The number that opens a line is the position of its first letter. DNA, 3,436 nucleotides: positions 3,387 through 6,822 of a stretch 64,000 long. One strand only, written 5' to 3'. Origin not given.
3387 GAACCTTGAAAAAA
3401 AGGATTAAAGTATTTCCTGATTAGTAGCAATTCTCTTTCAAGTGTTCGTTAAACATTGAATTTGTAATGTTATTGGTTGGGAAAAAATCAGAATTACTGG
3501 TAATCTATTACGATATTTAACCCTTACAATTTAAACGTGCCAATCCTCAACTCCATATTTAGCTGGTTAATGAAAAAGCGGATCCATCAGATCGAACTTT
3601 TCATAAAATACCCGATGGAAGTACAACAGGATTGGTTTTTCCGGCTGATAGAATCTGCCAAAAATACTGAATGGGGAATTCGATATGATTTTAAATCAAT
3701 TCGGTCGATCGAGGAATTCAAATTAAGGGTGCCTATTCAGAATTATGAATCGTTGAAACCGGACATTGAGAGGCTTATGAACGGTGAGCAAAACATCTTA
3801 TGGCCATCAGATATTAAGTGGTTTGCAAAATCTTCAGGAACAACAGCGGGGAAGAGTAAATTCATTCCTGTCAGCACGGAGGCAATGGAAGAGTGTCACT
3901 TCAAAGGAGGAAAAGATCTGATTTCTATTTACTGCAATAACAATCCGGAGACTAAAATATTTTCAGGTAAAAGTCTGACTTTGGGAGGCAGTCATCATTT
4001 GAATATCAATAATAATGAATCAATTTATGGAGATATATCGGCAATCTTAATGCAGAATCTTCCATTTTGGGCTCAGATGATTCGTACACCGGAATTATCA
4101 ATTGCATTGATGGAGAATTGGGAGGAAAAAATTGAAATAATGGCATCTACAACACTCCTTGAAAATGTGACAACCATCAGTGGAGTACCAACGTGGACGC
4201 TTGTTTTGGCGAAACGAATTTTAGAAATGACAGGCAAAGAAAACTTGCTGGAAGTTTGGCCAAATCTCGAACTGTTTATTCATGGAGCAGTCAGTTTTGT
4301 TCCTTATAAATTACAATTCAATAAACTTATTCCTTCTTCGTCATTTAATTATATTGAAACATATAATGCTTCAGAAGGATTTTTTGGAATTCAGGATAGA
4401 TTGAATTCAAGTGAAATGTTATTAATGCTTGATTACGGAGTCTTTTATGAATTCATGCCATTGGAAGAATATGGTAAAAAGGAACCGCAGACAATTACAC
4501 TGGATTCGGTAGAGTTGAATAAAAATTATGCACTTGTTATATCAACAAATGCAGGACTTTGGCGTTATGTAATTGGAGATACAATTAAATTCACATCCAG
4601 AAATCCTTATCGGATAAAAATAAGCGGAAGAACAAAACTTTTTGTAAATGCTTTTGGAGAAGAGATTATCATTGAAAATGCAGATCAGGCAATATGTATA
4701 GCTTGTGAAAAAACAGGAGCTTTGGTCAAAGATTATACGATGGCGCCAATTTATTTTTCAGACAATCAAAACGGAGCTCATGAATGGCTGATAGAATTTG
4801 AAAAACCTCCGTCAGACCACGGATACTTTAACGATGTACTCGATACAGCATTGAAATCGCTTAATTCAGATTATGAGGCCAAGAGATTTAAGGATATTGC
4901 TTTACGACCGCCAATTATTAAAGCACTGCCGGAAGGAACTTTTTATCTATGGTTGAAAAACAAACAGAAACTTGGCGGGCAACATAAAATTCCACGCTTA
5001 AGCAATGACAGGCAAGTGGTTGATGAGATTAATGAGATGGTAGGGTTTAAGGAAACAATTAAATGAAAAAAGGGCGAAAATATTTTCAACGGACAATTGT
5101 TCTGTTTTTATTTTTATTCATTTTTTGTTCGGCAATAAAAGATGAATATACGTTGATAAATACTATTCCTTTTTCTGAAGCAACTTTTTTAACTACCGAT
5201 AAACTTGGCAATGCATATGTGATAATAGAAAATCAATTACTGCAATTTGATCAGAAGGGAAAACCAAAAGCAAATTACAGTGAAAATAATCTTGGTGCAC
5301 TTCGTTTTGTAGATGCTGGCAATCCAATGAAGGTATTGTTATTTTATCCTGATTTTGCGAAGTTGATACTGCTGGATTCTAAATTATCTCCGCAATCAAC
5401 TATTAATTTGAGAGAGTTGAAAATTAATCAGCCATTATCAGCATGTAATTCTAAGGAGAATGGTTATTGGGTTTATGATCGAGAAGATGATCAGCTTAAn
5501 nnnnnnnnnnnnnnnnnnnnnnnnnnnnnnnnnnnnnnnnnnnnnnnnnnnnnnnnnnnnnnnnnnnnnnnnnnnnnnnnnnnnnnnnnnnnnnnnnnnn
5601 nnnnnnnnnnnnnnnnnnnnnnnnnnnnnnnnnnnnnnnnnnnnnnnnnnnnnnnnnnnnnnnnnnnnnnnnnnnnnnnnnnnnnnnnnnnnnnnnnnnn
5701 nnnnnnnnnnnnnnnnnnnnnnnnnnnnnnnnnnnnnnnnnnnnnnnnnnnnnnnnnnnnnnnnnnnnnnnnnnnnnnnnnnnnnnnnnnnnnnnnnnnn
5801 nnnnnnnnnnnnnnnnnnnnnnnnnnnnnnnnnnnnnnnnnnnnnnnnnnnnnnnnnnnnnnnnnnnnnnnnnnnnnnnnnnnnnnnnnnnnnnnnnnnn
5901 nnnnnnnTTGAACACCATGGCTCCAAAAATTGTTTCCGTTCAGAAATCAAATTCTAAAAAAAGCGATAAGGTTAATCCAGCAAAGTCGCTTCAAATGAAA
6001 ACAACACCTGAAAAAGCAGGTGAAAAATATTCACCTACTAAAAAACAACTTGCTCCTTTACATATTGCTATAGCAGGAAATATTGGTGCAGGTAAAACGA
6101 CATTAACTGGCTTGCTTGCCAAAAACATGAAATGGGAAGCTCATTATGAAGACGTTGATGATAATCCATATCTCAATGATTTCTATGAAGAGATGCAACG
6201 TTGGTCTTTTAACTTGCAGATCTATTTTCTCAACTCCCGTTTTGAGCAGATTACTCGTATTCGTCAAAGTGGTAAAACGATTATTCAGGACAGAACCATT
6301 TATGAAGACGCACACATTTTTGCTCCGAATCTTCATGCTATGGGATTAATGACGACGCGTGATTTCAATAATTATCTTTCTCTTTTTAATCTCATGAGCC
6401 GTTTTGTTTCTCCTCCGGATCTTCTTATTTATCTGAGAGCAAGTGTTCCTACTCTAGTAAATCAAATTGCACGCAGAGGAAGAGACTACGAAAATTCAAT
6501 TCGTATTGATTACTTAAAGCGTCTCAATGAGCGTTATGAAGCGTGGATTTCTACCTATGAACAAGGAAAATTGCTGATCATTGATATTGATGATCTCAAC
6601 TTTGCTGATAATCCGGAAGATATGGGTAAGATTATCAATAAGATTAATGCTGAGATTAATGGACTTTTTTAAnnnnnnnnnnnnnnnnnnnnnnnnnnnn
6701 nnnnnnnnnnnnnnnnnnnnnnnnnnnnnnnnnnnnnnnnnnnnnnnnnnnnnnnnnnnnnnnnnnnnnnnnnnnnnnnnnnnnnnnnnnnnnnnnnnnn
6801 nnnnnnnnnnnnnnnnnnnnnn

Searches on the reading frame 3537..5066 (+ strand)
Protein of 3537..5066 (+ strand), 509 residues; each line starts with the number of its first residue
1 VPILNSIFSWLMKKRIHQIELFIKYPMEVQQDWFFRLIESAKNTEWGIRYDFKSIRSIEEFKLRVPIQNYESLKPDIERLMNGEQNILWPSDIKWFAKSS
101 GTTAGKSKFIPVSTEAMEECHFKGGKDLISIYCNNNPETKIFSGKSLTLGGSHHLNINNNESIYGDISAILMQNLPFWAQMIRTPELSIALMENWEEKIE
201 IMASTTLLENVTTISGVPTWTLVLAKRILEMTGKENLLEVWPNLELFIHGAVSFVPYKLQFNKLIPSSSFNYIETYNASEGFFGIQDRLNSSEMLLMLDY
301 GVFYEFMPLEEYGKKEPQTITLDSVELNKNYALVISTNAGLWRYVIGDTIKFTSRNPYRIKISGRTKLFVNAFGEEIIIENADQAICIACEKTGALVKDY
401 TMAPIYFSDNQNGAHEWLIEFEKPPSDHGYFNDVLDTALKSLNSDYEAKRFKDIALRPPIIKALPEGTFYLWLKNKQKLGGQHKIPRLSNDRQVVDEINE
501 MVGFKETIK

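Call 18: search_protein_families(library=pfam, proteins=[window:3537-5066:+], max_evalue=0.01)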
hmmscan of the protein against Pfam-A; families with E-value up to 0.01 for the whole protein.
window:3537-5066:+ (509 aa): 3 families
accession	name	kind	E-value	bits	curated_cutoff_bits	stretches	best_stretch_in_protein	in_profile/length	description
PF03321.19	GH3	-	7e-68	229.5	23.6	1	15-268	1-302/304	GH3 family N-terminal domain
PF23572.1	GH3_C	-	3.4e-26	92.7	23.6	1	380-493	1-119/119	GH3 family C-terminal domain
PF23571.1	GH3_M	-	7.5e-20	71.2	23.6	1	296-365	2-75/75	GH3 family central domain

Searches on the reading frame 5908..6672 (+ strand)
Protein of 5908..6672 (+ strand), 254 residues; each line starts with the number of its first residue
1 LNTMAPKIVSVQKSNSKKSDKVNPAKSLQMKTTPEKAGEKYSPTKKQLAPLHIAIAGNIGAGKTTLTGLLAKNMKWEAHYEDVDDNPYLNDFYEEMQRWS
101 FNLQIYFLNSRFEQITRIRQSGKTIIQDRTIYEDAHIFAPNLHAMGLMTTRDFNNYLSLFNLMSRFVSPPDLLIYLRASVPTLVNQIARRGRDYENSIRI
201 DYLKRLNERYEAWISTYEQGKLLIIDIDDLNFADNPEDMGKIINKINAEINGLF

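Call 18: search_protein_families(library=pfam, proteins=[window:5908-6672:+], max_evalue=0.01)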
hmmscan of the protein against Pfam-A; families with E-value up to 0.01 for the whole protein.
window:5908-6672:+ (254 aa): 8 families
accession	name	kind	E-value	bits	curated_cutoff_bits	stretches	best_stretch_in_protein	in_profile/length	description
PF01712.25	dNK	-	2e-57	194.7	27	1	53-248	1-200/203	Deoxynucleoside kinase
PF02223.23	Thymidylate_kin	-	3.9e-05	23.9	27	0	159-227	106-174/185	Thymidylate kinase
PF13238.12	AAA_18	-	9.3e-05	23.3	29.4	1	53-191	1-112/128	AAA domain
PF00005.33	ABC_tran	-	0.00042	21.4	25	1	53-133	14-80/137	ABC transporter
PF13521.12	AAA_28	-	0.0017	19.1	27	1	53-132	2-84/164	AAA domain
PF13173.12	AAA_14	-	0.0018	18.7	27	0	53-95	5-49/129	AAA domain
PF02367.23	TsaE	-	0.0023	18.3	26.6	1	48-77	23-48/128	Threonylcarbamoyl adenosine biosynthesis protein TsaE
PF06414.18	Zeta_toxin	-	0.0045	16.9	22.3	1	41-75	8-41/199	Zeta toxin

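Call 28: find_encoding_contigs(protein=window:5908-6672:+, flank=10000, max_places=10)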
Protein window:5908-6672:+ (254 aa): no gene with exactly this product is on record in the collection.

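Call 30: find_encoding_contigs(protein=window:5917-6672:+, flank=10000, max_places=10)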
Protein window:5917-6672:+ (251 aa): 13 contigs read that carry it; 10 places shown.
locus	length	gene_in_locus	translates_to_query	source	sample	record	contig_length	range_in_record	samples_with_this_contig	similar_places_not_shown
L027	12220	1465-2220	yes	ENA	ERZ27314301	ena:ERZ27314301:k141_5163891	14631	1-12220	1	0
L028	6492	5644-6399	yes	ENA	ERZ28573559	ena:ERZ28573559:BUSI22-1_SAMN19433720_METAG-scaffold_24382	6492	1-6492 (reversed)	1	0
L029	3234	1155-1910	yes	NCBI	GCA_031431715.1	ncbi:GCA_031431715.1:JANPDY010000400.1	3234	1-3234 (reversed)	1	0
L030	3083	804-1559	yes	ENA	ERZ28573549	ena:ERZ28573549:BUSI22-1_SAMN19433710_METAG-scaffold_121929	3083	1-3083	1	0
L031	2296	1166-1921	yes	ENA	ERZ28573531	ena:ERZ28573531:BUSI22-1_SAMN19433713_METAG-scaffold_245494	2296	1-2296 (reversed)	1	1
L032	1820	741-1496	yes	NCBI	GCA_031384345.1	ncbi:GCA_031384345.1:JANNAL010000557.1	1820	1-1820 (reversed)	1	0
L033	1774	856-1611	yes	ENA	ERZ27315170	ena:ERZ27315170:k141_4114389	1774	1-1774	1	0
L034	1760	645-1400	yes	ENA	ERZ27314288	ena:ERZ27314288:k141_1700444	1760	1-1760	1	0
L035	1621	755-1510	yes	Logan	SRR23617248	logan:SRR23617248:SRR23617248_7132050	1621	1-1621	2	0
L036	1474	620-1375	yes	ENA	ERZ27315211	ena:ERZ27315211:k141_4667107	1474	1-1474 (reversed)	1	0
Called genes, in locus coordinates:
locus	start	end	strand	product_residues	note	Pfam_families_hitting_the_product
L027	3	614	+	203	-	?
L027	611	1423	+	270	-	-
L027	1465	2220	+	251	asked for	PF01712:dNK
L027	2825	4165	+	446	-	PF08348:PAS_6, PF00211:Guanylate_cyc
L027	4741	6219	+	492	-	PF18962:Por_Secre_tail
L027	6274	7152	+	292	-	-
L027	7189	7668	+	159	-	PF18962:Por_Secre_tail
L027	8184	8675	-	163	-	PF10543:ORF6N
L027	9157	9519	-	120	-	-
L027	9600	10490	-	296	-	PF01613:Flavin_Reduct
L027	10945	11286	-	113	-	-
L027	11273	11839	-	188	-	PF04542:Sigma70_r2, PF08281:Sigma70_r4_2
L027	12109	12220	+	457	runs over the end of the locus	PF05697:Trigger_N, PF05698:Trigger_C (faint), PF28537:FKBP-like_TF, PF28539:TF_C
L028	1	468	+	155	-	?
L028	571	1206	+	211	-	PF01227:GTP_cyclohydroI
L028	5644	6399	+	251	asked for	PF01712:dNK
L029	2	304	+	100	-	?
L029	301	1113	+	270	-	-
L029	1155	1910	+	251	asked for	PF01712:dNK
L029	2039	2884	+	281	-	-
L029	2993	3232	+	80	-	?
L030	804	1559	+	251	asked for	PF01712:dNK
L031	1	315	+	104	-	?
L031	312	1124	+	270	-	-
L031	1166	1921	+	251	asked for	PF01712:dNK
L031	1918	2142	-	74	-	PF13560:HTH_31, PF12844:HTH_19 (weak), PF01381:HTH_3, PF13443:HTH_26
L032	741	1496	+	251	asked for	PF01712:dNK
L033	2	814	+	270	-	?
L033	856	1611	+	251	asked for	PF01712:dNK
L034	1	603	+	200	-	?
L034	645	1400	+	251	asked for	PF01712:dNK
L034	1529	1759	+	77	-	?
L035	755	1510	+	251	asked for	PF01712:dNK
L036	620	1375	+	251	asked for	PF01712:dNK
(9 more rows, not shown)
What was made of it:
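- Tried and rejected: The 251-aa dNK start worked (call 30).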
